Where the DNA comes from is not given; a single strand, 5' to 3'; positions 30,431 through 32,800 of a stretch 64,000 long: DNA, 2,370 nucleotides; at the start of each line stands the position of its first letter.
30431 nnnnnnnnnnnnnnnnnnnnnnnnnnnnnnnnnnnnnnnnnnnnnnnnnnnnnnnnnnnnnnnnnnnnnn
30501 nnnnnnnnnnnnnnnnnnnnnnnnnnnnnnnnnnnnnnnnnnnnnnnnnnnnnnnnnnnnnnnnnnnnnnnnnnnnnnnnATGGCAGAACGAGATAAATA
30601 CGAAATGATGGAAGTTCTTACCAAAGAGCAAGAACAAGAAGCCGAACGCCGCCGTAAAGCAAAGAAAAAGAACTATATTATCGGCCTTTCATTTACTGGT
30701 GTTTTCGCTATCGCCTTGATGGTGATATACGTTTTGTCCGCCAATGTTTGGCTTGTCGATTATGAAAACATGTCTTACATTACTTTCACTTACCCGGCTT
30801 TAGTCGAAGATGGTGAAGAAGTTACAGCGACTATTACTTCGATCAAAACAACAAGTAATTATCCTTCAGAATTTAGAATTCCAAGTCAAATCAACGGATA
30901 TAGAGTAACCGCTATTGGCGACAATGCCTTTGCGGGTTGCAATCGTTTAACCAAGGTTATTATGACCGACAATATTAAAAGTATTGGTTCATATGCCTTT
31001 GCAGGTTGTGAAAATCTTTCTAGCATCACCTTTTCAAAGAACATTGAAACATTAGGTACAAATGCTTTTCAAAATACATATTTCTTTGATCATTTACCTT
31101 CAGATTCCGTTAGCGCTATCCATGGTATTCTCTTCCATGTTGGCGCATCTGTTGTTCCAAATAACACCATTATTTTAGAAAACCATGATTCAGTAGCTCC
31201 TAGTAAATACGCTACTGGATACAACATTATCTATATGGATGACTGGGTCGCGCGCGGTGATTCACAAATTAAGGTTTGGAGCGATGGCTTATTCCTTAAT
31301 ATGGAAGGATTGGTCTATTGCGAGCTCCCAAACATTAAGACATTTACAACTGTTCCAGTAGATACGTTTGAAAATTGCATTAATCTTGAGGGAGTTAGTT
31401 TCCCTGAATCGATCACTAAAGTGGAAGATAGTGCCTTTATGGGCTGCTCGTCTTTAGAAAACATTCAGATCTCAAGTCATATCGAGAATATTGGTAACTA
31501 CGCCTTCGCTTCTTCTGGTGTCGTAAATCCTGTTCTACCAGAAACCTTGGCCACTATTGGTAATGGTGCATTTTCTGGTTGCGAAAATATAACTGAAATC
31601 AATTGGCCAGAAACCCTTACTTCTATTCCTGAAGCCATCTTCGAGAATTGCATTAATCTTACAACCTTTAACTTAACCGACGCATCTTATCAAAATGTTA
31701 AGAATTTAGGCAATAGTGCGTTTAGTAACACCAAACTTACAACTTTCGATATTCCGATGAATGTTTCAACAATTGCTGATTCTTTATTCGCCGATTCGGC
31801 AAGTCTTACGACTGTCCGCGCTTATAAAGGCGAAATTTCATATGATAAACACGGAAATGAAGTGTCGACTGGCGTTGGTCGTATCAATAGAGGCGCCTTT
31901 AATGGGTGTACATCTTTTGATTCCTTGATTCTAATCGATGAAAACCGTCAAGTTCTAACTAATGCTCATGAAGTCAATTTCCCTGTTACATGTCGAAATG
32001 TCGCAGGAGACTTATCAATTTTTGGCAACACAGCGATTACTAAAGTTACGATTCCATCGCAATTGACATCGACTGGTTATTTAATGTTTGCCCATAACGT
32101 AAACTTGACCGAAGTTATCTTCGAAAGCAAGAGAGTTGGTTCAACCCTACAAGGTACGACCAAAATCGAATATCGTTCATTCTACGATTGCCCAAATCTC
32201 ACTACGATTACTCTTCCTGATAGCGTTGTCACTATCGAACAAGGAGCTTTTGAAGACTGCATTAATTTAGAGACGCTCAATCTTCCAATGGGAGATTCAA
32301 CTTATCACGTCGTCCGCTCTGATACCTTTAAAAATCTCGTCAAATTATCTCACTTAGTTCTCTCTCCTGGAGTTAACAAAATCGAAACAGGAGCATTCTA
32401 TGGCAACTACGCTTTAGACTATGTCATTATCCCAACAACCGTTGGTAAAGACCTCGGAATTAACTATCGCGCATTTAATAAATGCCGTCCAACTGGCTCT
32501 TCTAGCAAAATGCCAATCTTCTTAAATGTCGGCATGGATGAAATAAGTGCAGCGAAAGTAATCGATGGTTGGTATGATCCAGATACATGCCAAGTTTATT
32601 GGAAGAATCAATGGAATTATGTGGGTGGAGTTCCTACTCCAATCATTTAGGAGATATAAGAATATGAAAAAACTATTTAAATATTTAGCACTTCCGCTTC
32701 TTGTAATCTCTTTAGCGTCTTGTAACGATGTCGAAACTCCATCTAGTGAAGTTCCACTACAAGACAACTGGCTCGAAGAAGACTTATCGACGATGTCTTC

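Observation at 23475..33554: opp operon extended by a translationally coupled BspA-type LRR surface protein and a lipoprotein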

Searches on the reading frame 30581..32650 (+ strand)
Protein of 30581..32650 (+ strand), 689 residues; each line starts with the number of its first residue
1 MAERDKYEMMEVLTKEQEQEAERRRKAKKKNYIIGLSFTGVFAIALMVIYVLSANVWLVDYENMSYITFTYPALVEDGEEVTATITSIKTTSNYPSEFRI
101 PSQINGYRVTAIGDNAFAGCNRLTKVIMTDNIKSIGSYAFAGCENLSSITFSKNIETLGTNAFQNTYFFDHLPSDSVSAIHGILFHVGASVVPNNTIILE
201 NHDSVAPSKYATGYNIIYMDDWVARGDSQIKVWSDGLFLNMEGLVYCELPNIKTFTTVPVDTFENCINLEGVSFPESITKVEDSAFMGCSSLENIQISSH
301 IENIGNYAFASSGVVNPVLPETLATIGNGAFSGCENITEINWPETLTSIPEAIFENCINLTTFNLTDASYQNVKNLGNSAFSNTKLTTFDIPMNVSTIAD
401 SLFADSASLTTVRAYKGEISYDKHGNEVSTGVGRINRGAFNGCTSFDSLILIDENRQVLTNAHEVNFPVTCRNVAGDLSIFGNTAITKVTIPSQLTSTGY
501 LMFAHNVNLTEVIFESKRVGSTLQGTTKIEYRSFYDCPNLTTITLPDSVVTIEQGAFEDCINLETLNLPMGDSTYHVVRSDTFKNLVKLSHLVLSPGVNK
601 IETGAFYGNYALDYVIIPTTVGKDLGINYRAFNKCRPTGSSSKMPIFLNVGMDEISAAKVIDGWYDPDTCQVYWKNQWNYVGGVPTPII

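Call 8: search_protein_families(library=pfam, proteins=[window:30581-32650:+], max_evalue=0.01)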
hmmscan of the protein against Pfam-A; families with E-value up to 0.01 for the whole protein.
window:30581-32650:+ (689 aa): 4 families
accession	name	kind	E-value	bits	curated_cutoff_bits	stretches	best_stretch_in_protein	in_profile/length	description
PF13306.12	LRR_5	-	5.8e-86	285.2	27.7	5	237-361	7-127/127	BspA type Leucine rich repeat region (6 copies)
PF13855.12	LRR_8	-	6.9e-20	71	27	1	539-595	2-57/61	Leucine rich repeat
PF23952.1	LRR_EndoS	-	1.6e-05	25.6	27.9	0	249-299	41-91/116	Endo-beta-N-acetylglucosaminidase EndoS LRR domain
PF12799.13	LRR_4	-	3.8e-05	24.2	27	0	538-568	1-30/44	Leucine Rich repeats (2 copies)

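Call 10: find_encoding_contigs(protein=window:30581-32650:+, flank=10000, max_places=6)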
Protein window:30581-32650:+ (689 aa): 2 contigs read that carry it; 2 places shown.
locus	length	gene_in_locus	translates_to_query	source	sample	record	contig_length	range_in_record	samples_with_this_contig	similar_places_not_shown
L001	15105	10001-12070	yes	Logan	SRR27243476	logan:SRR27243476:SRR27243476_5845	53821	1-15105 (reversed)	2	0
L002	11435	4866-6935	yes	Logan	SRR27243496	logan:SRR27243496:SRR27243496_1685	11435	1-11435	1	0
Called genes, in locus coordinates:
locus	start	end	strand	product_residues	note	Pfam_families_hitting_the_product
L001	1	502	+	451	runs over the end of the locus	-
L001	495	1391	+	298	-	-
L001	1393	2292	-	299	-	PF14305:ATPgrasp_TupA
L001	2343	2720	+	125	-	-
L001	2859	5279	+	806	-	PF00496:SBP_bac_5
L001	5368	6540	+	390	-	PF00528:BPD_transp_1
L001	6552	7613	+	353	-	PF12911:OppC_N, PF00528:BPD_transp_1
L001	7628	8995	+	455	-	PF00005:ABC_tran, PF02463:SMC_N (faint), PF13304:AAA_21, PF08352:oligo_HPY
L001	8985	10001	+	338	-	PF00005:ABC_tran, PF02463:SMC_N, PF08352:oligo_HPY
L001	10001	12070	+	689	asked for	PF13306:LRR_5, PF13855:LRR_8 (faint), PF23952:LRR_EndoS (faint), PF13306:LRR_5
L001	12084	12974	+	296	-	-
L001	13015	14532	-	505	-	PF01943:Polysacc_synt, PF03023:MurJ (weak), PF01554:MatE (weak)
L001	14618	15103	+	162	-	?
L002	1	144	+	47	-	?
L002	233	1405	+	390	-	PF00528:BPD_transp_1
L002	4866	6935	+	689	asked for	PF13306:LRR_5, PF13855:LRR_8 (faint), PF23952:LRR_EndoS (faint), PF13306:LRR_5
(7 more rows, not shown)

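Call 15: find_homologous_proteins(query=window:30581-32650:+, max_evalue=1e-20)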
Query window:30581-32650:+ (689 aa): 3421 proteins with E <= 1e-20 among 8000 candidates; the best 120 are listed.
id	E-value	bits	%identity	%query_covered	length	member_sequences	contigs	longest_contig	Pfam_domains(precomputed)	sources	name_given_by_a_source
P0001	0.0e+0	1557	99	100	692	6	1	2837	PF13306.13,PF12799.14,PF13855.13,PF23952.2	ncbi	-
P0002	0.0e+0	1389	87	100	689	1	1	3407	PF13306.13,PF12799.14,PF13855.13,PF23952.2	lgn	-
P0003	0.0e+0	1370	85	100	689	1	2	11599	PF13306.13,PF13855.13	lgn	-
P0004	0.0e+0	1077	66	100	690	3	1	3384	PF13306.13,PF12799.14,PF13855.13,PF23952.2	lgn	-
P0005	0.0e+0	1029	65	100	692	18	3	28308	PF13306.13,PF12799.14,PF13855.13,PF23952.2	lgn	-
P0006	0.0e+0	1027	63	100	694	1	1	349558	PF13306.13,PF13855.13,PF23952.2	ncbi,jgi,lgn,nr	ncbi:MAG: leucine-rich repeat domain-containing protein [Erysipelotrichaceae bacterium]|jgi:hypothet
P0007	0.0e+0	1023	64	100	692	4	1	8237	PF13306.13,PF13855.13,PF23952.2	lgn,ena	-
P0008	0.0e+0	1014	64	100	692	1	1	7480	PF13306.13,PF12799.14,PF13855.13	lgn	-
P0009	5.2e-285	965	62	100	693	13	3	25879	PF13306.13,PF13855.13,PF23952.2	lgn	-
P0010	6.6e-195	667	46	100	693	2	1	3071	PF13306.13,PF12799.14,PF13855.13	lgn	-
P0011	5.4e-183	628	45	100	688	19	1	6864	PF13306.13,PF12799.14,PF13855.13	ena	-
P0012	3.0e-173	596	43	100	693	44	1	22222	PF13306.13,PF13855.13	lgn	-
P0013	3.1e-151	523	40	100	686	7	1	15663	PF13306.13,PF13855.13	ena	-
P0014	1.0e-148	515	41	100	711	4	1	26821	PF13306.13,PF13855.13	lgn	-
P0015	8.1e-147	508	41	100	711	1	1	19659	PF13306.13,PF13855.13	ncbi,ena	-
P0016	1.3e-138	481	38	100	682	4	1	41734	PF13306.13,PF13855.13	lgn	-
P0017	1.7e-113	398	36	97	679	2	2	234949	PF13306.13,PF12799.14,PF13855.13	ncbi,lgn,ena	-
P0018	2.1e-105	372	34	89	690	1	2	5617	PF13306.13,PF12799.14,PF13855.13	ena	-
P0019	1.4e-104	369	35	94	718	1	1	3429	PF13306.13,PF12799.14,PF13855.13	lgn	-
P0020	1.7e-103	365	35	93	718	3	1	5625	PF13306.13,PF12799.14,PF13855.13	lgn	-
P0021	5.7e-102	360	34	87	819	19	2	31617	PF13306.13,PF12799.14,PF13855.13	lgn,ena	-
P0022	7.0e-101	357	34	96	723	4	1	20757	PF13306.13,PF12799.14,PF13855.13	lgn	-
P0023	2.8e-97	345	34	92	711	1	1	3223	PF13306.13,PF13855.13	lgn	-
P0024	1.8e-96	342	32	96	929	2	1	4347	PF13306.13,PF13855.13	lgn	-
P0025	2.8e-89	318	28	75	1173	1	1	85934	PF13306.13,PF13855.13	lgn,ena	-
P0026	1.1e-88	316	32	99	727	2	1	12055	PF13306.13,PF12799.14,PF13855.13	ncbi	-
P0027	1.3e-88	316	27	77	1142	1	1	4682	PF13306.13,PF18998.7,PF13855.13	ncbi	-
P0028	1.7e-88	316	34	60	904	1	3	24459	PF13306.13,PF13855.13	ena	-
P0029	2.0e-86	309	24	76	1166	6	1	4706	PF13306.13,PF12799.14,PF13855.13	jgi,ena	jgi:hypothetical protein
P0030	9.2e-86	307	26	76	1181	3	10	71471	PF13306.13,PF18998.7,PF12799.14,PF13855.13,PF23952.2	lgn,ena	-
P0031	1.1e-85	306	30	80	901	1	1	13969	PF13306.13,PF13855.13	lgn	-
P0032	4.9e-85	304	27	77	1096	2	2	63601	PF13306.13,PF05725.19,PF13855.13,PF23952.2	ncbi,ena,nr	ncbi:MAG: leucine-rich repeat protein [Spirochaetaceae bacterium]|nr:leucine-rich repeat protein [Sp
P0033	6.6e-85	304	30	80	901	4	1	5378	PF13306.13,PF13855.13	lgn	-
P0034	1.1e-84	303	26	80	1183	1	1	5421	PF13306.13,PF13855.13,PF23952.2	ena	-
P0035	2.3e-83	299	27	73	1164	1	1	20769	PF13306.13,PF05725.19,PF13855.13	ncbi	-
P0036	6.7e-83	297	27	76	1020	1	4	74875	PF13306.13,PF13855.13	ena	-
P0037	7.0e-83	297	25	76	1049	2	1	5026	PF13306.13,PF00207.29,PF13855.13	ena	-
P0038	1.1e-82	296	29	80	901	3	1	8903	PF13306.13,PF13855.13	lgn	-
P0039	2.2e-82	295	27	77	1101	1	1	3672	PF13306.13,PF13855.13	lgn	-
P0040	2.8e-82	295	31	99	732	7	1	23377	PF13306.13,PF12799.14,PF13855.13,PF23952.2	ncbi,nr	ncbi:MAG: leucine-rich repeat protein [Bacilli bacterium]|nr:leucine-rich repeat protein [Bacilli ba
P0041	4.8e-82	294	27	67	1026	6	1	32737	PF13306.13,PF12799.14,PF13855.13,PF23952.2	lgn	-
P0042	5.3e-82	294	31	82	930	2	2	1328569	PF13306.13,PF13855.13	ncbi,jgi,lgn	ncbi:MAG: leucine-rich repeat domain-containing protein [Syntrophomonadaceae bacterium]|jgi:hypothet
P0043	5.4e-82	294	26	76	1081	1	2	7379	PF13306.13,PF13855.13,PF23952.2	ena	-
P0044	7.8e-82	294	26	65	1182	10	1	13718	PF13306.13,PF00404.25,PF13855.13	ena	-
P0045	1.3e-81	293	28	77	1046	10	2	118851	PF13306.13,PF13855.13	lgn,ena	-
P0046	2.0e-81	292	24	79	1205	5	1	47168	PF13306.13,PF12799.14,PF13855.13,PF23952.2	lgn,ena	-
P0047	2.6e-81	292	25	68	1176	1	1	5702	PF13306.13,PF25421.2,PF00404.25,PF12799.14,PF13855.13,PF23952.2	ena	-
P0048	3.2e-81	292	30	80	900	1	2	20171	PF13306.13,PF07523.19,PF12799.14,PF13855.13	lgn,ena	-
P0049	5.3e-81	291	31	96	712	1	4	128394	PF13306.13,PF13855.13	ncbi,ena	-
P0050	1.5e-80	289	31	95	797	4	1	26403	PF13306.13,PF13855.13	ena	-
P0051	2.3e-80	289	27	77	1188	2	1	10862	PF13306.13,PF05725.19,PF12799.14,PF13855.13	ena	-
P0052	5.2e-80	288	27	66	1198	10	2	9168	PF13306.13,PF00404.25,PF13855.13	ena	-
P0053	3.2e-79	285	26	76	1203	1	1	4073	PF13306.13,PF12799.14,PF13855.13,PF23952.2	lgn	-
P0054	3.3e-79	285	25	73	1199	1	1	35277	PF13306.13,PF12799.14,PF13855.13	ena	-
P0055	3.8e-79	285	30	80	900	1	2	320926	PF13306.13,PF12799.14,PF13855.13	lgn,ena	-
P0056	5.4e-79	284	30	99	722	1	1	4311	PF13306.13,PF13855.13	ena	-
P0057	5.9e-79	284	28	77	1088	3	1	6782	PF13306.13,PF12799.14,PF13855.13,PF23952.2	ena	-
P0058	6.0e-79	284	24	84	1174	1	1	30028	PF09479.17,PF13306.13,PF18998.7,PF13855.13,PF23952.2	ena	-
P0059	7.1e-79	284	31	91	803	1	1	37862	PF13306.13,PF13855.13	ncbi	-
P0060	7.6e-79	284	26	50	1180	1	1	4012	PF13306.13,PF13855.13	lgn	-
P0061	8.5e-79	284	31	91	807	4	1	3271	PF13306.13,PF13855.13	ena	-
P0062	4.1e-78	281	31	95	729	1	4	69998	PF13306.13,PF13855.13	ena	-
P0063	5.4e-78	281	30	93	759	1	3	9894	PF13306.13,PF13855.13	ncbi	-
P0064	7.8e-78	280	29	54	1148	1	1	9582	PF13306.13,PF13855.13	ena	-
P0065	1.2e-77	280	26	83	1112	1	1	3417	PF13306.13,PF05725.19,PF13855.13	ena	-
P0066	1.2e-77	280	31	92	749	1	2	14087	PF13306.13,PF12799.14,PF13855.13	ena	-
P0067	1.3e-77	280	27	66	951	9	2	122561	PF13306.13,PF00404.25,PF12799.14,PF13855.13,PF23952.2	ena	-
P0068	1.7e-77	279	26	77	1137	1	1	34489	PF13306.13,PF05725.19,PF13855.13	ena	-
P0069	3.1e-77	278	30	97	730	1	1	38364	PF13306.13,PF13855.13,PF23952.2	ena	-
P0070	5.5e-77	278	26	73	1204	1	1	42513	PF13306.13,PF05725.19,PF12799.14,PF13855.13,PF00041.28,PF23952.2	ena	-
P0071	5.6e-77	278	25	80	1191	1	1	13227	PF13306.13,PF12799.14,PF13855.13,PF23952.2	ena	-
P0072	6.1e-77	277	27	67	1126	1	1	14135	PF01391.24,PF28044.1,PF13306.13,PF12799.14,PF13855.13,PF08758.18,PF23952.2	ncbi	-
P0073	9.7e-77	277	27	79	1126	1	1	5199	PF13306.13,PF12799.14,PF13855.13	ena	-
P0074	1.1e-76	277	34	59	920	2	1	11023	PF13306.13,PF13855.13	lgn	-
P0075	1.2e-76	276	27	68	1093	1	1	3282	PF13306.13,PF05725.19,PF13855.13,PF23952.2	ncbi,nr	ncbi:MAG: leucine-rich repeat domain-containing protein, partial [Ruminococcus sp.]|nr:leucine-rich 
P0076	1.4e-76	276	28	67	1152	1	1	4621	PF13306.13,PF13927.13,PF13855.13,PF23952.2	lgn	-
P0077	1.4e-76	276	29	100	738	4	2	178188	PF13306.13,PF13855.13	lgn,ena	-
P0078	1.6e-76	276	29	66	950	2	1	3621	PF13306.13,PF00404.25,PF13855.13,PF24164.2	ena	-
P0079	2.8e-76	275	26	98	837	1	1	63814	PF13306.13,PF13855.13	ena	-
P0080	3.7e-76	275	25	71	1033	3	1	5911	PF13306.13,PF13855.13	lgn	-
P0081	4.7e-76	275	22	75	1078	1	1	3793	PF13306.13,PF13855.13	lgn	-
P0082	5.1e-76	274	24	77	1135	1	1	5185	PF13306.13,PF12799.14,PF13855.13,PF23952.2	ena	-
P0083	5.3e-76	274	26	76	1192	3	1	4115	PF09479.17,PF13306.13,PF12799.14,PF13855.13,PF23952.2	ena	-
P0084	6.0e-76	274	30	91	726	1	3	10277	PF13306.13,PF13855.13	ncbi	-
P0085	6.7e-76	274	24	84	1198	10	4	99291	PF13306.13,PF13855.13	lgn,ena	-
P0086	7.7e-76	274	26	73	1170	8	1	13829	PF13306.13,PF07523.19,PF12799.14,PF13855.13,PF23952.2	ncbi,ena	-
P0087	9.9e-76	273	25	81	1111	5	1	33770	PF13306.13,PF12799.14,PF13855.13,PF23952.2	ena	-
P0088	2.5e-75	272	30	91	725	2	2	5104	PF13306.13,PF13855.13,PF23952.2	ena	-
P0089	3.2e-75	272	31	90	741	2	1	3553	PF13306.13,PF12799.14,PF13855.13,PF23952.2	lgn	-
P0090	8.2e-75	270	25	76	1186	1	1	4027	PF13306.13,PF13855.13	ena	-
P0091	8.9e-75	270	27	62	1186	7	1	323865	PF13306.13,PF05725.19,PF13855.13,PF00041.28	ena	-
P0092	1.3e-74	270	27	71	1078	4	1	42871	PF13306.13,PF00404.25,PF05725.19,PF13855.13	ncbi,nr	ncbi:MAG: leucine-rich repeat protein [Bacteroidaceae bacterium]|nr:leucine-rich repeat protein [Bac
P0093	1.6e-74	270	26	69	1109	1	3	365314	PF13306.13,PF05725.19,PF12799.14,PF13855.13,PF00041.28,PF23952.2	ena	-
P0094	2.2e-74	269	24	77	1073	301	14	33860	PF13306.13,PF13855.13,PF23952.2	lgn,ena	-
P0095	2.5e-74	269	27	76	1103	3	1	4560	PF13306.13,PF00404.25,PF13855.13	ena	-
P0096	2.8e-74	269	27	78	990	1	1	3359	PF09479.17,PF13306.13,PF05725.19,PF13855.13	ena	-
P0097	3.3e-74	268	28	81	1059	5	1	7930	PF13306.13,PF05725.19,PF13855.13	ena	-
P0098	3.4e-74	268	26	87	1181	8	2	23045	PF13306.13,PF13855.13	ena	-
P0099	3.8e-74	268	29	75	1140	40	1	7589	PF13306.13,PF13855.13,PF23952.2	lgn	-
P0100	4.1e-74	268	26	80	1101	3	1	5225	PF13306.13,PF00404.25,PF13855.13,PF23952.2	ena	-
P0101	4.2e-74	268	26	68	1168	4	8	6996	PF13306.13,PF00404.25,PF12799.14,PF13855.13,PF23952.2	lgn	-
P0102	7.6e-74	267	29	53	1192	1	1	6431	PF13306.13,PF13855.13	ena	-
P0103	8.8e-74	267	27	77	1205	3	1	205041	PF13306.13,PF05725.19,PF12799.14,PF13855.13,PF00041.28,PF23952.2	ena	-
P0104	1.8e-73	266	29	59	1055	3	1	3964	PF13306.13,PF12799.14,PF13855.13,PF23952.2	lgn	-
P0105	2.5e-73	266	28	74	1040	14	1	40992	PF13306.13,PF12799.14,PF13855.13,PF23952.2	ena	-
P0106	3.7e-73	265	27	75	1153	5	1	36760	PF07679.23,PF13306.13,PF13927.13,PF13855.13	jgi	-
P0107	3.8e-73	265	27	75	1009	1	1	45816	PF13306.13,PF00207.29,PF13855.13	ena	-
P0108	3.9e-73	265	27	73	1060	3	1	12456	PF13306.13,PF05725.19,PF12799.14,PF13855.13,PF23952.2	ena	-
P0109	5.7e-73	264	29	98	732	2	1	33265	PF13306.13,PF13855.13,PF23952.2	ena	-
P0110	8.8e-73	264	29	97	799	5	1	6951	PF13306.13,PF13855.13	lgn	-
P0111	1.1e-72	263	27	77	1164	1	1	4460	PF13306.13,PF13855.13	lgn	-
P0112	1.2e-72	263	26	67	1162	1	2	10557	PF13306.13,PF05725.19,PF13855.13,PF23952.2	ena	-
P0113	1.3e-72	263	28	69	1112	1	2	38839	PF13306.13,PF05725.19,PF12799.14,PF13855.13,PF00041.28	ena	-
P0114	1.4e-72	263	28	74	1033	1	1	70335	PF13306.13,PF00404.25,PF12799.14,PF13855.13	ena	-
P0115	2.1e-72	262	25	73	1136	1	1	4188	PF13306.13,PF00404.25,PF00207.29,PF13855.13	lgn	-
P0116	2.2e-72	262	28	73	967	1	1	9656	PF13306.13,PF13855.13,PF23952.2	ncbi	-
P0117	2.4e-72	262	27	58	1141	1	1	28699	PF13306.13,PF13855.13,PF23952.2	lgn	-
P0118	2.6e-72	262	28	69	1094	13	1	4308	PF13306.13,PF12799.14,PF13855.13,PF23952.2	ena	-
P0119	2.8e-72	262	23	73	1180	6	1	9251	PF13306.13,PF13855.13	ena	-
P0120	3.1e-72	262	26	82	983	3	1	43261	PF13306.13,PF12799.14,PF13855.13,PF23952.2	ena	-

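Call 29: find_encoding_contigs(protein=P0017, flank=8000, max_places=2)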
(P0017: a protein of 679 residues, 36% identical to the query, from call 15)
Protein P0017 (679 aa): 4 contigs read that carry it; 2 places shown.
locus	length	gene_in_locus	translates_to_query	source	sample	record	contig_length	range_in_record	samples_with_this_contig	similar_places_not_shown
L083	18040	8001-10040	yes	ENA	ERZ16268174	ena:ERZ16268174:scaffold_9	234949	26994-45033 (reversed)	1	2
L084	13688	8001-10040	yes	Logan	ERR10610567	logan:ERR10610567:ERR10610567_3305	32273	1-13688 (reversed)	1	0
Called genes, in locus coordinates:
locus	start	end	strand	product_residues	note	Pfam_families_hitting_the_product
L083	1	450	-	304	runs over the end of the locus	PF14305:ATPgrasp_TupA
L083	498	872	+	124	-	-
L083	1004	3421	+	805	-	PF00496:SBP_bac_5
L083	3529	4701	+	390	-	PF00528:BPD_transp_1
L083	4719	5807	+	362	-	PF12911:OppC_N, PF00528:BPD_transp_1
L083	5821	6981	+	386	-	PF02463:SMC_N (faint), PF00005:ABC_tran, PF13304:AAA_21 (faint), PF08352:oligo_HPY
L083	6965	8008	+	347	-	PF02463:SMC_N, PF00005:ABC_tran, PF08352:oligo_HPY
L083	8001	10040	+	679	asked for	PF13306:LRR_5, PF13855:LRR_8 (faint), PF12799:LRR_4 (faint), PF13306:LRR_5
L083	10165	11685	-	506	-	PF01943:Polysacc_synt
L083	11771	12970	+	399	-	PF13439:Glyco_transf_4, PF13579:Glyco_trans_4_4, PF00534:Glycos_transf_1, PF13692:Glyco_trans_1_4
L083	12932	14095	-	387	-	PF00534:Glycos_transf_1, PF13692:Glyco_trans_1_4 (weak), PF13524:Glyco_trans_1_2 (faint)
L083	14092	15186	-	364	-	PF00534:Glycos_transf_1, PF13692:Glyco_trans_1_4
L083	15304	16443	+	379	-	PF13175:AAA_15 (faint), PF13304:AAA_21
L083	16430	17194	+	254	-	-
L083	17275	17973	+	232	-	PF03167:UDG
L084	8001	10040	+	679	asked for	PF13306:LRR_5, PF13855:LRR_8 (faint), PF12799:LRR_4 (faint), PF13306:LRR_5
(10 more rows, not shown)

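Call 30: find_encoding_contigs(protein=P0025, flank=8000, max_places=2)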
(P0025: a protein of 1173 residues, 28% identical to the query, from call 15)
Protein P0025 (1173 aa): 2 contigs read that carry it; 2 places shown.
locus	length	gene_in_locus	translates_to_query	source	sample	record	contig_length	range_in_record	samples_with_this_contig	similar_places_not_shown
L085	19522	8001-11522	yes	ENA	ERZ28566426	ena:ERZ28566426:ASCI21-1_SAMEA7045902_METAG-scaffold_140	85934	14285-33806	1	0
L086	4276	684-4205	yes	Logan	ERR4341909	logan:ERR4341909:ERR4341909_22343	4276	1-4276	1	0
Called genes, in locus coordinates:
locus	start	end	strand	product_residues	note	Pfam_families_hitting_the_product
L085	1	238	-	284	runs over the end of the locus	PF12773:DZR (weak), PF17032:Zn_ribbon_15 (faint), PF18912:DZR_2 (faint), PF24463:DUF7577 (faint), PF12773:DZR, PF13240:Zn_Ribbon_1 (weak), PF13248:Zn_ribbon_3 (weak)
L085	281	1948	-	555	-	PF00749:tRNA-synt_1c, PF03950:tRNA-synt_1c_C, PF20974:tRNA-synt_1c_C2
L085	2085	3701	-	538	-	PF00772:DnaB, PF03796:DnaB_C, PF13481:AAA_25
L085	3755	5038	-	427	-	PF12229:PG_binding_4 (faint), PF04294:VanW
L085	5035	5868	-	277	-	PF02811:PHP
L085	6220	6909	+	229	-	-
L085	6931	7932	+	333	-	PF14057:GGGtGRT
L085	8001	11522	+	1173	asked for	PF13306:LRR_5, PF13855:LRR_8 (faint), PF13306:LRR_5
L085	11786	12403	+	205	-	-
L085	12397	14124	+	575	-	-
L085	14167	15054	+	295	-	PF10502:Peptidase_S26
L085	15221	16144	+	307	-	-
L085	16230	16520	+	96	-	-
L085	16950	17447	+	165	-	PF00731:AIRC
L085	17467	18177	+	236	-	PF01259:SAICAR_synt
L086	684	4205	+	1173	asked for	PF13306:LRR_5, PF13855:LRR_8 (faint), PF13306:LRR_5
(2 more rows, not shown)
